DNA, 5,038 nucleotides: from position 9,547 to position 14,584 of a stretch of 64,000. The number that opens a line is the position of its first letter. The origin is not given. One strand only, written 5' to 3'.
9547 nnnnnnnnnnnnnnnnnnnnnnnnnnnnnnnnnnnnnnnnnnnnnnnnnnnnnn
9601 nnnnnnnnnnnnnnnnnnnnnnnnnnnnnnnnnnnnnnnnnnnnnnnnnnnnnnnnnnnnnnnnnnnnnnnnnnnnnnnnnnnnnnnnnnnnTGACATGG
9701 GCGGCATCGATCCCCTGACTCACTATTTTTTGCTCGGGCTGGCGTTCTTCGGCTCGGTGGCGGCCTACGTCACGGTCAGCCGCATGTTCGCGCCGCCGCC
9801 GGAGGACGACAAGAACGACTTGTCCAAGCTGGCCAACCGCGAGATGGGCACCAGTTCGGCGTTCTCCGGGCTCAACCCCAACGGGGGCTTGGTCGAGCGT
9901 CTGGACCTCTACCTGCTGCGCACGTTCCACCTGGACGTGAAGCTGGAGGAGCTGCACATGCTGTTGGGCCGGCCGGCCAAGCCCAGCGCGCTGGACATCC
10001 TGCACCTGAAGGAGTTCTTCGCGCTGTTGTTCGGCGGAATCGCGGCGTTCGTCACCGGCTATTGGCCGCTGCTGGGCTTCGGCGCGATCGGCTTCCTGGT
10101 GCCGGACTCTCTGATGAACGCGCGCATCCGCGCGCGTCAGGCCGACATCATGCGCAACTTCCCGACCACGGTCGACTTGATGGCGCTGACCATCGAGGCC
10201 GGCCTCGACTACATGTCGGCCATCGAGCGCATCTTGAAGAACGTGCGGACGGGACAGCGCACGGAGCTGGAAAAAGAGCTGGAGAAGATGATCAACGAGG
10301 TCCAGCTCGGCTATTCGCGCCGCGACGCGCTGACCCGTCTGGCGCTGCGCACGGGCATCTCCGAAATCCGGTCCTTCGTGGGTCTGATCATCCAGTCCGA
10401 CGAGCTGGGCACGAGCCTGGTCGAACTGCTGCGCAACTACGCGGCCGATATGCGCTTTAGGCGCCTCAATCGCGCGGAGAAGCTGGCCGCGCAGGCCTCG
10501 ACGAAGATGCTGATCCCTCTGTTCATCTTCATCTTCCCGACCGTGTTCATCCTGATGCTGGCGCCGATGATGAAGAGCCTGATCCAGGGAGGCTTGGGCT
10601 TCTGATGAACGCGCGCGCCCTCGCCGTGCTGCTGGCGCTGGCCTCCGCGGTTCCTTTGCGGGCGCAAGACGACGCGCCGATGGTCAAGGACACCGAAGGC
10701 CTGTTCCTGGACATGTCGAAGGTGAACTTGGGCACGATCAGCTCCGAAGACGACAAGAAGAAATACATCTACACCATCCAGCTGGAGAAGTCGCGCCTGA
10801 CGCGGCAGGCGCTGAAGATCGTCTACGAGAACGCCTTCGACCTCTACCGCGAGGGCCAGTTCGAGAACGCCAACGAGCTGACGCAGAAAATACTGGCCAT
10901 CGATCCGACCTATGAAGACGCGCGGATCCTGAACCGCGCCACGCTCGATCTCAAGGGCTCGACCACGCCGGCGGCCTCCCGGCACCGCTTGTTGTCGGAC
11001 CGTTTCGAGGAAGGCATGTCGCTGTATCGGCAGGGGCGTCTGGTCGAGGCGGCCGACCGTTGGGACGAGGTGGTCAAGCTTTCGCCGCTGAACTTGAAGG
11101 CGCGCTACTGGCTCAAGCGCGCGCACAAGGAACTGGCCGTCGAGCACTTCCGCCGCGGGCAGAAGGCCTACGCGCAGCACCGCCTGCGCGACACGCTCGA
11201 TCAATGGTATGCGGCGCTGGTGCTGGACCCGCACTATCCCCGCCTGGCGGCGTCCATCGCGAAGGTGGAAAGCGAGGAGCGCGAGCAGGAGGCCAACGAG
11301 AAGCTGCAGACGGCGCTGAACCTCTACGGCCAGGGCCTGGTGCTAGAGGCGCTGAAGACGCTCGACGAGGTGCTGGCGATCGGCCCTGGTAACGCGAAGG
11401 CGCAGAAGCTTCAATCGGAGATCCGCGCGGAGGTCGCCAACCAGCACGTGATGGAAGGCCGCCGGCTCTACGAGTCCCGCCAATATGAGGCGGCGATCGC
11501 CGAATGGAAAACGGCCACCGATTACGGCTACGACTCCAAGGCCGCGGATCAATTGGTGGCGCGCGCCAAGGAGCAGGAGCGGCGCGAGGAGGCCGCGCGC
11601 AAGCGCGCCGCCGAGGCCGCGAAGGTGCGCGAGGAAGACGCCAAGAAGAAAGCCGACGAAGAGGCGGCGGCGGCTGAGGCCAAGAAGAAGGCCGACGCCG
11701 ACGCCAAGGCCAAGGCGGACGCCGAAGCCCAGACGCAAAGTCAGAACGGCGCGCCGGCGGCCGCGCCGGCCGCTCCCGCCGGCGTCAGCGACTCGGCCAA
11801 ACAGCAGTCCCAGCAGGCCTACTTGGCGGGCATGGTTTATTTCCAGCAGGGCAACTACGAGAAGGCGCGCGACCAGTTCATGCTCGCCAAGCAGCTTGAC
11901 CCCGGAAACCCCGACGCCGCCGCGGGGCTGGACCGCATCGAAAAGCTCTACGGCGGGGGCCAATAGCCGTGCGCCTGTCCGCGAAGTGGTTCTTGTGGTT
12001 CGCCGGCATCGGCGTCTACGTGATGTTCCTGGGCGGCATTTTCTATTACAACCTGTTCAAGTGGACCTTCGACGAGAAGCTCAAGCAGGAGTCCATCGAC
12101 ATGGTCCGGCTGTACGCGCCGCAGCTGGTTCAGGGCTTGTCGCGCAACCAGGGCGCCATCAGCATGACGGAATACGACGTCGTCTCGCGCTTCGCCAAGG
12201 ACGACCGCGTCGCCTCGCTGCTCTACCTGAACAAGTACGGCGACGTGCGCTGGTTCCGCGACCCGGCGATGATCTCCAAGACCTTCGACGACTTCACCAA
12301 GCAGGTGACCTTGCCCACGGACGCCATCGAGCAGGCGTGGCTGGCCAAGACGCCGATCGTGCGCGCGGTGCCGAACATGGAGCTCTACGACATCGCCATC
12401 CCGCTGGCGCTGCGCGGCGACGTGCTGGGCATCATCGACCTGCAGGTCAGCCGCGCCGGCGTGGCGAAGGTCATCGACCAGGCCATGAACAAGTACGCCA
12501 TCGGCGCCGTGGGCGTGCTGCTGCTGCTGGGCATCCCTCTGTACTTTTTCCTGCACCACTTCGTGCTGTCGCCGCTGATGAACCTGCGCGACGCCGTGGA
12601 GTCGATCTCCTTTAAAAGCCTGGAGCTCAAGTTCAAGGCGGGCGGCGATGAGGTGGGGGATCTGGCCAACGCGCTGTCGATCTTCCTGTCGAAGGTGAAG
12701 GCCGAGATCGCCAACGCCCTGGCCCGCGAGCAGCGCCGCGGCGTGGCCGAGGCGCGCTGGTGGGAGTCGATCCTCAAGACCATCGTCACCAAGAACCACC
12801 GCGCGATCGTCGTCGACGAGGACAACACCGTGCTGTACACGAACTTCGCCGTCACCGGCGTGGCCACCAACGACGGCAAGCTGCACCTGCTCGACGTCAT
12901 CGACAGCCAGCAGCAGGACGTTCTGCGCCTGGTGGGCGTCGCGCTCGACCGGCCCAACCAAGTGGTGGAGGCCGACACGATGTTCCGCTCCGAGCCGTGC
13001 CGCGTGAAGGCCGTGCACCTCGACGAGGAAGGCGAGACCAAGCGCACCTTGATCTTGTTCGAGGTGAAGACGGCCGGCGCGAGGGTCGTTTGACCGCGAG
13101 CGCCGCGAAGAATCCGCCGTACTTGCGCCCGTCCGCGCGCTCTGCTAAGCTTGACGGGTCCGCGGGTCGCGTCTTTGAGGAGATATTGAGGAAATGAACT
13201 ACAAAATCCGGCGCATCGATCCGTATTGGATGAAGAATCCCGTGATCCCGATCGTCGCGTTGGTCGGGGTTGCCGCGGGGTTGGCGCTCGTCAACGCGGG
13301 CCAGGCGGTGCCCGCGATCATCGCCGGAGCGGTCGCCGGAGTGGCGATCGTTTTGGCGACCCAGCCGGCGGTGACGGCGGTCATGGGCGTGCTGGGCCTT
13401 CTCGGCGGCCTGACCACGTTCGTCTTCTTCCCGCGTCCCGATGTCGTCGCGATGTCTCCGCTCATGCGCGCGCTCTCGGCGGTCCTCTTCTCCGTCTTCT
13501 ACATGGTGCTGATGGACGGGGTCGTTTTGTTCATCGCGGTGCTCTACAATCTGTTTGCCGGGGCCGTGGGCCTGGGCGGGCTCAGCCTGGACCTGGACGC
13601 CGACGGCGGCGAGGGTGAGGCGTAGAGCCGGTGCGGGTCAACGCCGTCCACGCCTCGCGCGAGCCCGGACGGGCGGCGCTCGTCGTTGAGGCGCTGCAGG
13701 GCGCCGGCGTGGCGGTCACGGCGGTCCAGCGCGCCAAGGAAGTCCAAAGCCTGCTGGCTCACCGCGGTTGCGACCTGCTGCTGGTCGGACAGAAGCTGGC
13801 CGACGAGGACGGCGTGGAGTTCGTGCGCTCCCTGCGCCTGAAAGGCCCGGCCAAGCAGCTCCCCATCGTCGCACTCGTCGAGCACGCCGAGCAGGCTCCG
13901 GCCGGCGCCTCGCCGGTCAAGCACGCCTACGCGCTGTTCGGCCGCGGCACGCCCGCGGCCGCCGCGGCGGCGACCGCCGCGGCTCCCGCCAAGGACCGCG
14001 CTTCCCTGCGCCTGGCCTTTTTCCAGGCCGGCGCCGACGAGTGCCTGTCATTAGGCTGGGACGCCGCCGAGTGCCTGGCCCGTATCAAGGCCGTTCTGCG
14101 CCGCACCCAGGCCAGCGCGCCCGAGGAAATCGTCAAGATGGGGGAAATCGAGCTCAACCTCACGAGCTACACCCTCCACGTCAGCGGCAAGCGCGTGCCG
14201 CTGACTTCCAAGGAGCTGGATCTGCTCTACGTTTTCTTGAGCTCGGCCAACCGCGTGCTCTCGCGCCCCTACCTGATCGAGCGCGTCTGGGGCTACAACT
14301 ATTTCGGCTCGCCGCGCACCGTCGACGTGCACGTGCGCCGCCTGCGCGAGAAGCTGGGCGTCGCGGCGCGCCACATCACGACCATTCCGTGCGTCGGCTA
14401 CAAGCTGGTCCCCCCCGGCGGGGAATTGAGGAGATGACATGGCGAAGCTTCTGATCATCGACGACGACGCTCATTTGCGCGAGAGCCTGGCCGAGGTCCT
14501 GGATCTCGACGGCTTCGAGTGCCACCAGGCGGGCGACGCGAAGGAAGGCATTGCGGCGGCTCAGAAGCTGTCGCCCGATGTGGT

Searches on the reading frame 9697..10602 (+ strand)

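Call 39: search_protein_families(library=pfam, proteins=[window:9697-10602:+], max_evalue=0.001)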
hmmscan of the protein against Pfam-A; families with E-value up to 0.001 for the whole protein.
window:9697-10602:+ (302 aa): 1 family
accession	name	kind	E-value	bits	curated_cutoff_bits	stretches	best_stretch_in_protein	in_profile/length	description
PF00482.28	T2SSF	-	4.2e-18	65.9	25.2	1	160-288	3-124/125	Type II secretion system (T2SS), protein F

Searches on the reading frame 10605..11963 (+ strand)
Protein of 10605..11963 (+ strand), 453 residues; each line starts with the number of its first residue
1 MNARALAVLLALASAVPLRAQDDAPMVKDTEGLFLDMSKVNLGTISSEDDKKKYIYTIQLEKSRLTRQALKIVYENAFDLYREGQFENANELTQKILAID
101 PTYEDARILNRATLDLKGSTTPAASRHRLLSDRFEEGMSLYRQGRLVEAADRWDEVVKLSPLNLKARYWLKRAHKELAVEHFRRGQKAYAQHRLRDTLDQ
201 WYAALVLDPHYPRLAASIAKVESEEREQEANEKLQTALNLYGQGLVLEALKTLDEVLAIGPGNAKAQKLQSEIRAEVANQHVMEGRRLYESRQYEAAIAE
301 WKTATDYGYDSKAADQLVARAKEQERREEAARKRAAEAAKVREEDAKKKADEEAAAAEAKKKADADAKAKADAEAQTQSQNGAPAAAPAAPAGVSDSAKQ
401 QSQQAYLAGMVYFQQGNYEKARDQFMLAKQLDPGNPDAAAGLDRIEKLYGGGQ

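Call 39: search_protein_families(library=pfam, proteins=[window:10605-11963:+], max_evalue=0.001)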
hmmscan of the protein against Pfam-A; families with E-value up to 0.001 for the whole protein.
window:10605-11963:+ (453 aa): 9 families
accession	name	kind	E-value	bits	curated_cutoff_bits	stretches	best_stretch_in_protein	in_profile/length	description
PF07719.23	TPR_2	-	5.9e-18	63.9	27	1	406-435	5-34/34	Tetratricopeptide repeat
PF13414.12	TPR_11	-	1.7e-11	44.1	26.8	0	409-438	1-30/42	TPR repeat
PF00515.34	TPR_1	-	3.1e-08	33.5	27.8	1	409-435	8-34/34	Tetratricopeptide repeat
PF14853.12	Fis1_TPR_C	-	1.3e-07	32.1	25.3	0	248-278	19-49/53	Fis1 C-terminal tetratricopeptide repeat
PF23558.1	TPR_P4H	-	0.00013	22.4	27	0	66-106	38-78/91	Prolyl 4-hydroxylase peptide-substrate-binding domain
PF13181.12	TPR_8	-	0.00016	22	25.7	1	406-434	5-33/34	Tetratricopeptide repeat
PF13432.12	TPR_16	-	0.00024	21.9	32.7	0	135-170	2-37/65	Tetratricopeptide repeat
PF14559.12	TPR_19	-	0.00061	20.5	25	0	80-109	1-30/68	Tetratricopeptide repeat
PF07720.18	TPR_3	-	0.00099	19.6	20.7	0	409-428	8-27/34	Tetratricopeptide repeat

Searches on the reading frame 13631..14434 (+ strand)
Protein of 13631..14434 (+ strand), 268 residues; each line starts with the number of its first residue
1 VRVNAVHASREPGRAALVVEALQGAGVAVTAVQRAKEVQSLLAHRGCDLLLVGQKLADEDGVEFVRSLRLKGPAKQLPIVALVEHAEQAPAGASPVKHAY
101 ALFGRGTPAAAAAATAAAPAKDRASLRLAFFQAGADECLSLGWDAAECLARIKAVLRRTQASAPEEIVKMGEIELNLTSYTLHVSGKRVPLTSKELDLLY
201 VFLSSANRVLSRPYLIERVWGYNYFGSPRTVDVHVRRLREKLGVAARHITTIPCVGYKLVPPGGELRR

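Call 39: search_protein_families(library=pfam, proteins=[window:13631-14434:+], max_evalue=0.001)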
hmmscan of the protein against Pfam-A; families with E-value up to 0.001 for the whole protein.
window:13631-14434:+ (268 aa): 2 families
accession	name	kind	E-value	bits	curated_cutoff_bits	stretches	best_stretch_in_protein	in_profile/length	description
PF00486.34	Trans_reg_C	-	2.3e-23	82.5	26.2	1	186-259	1-77/77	Transcriptional regulatory protein, C terminal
PF00072.30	Response_reg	-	3.4e-07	30.8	30.2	1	15-89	11-83/111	Response regulator receiver domain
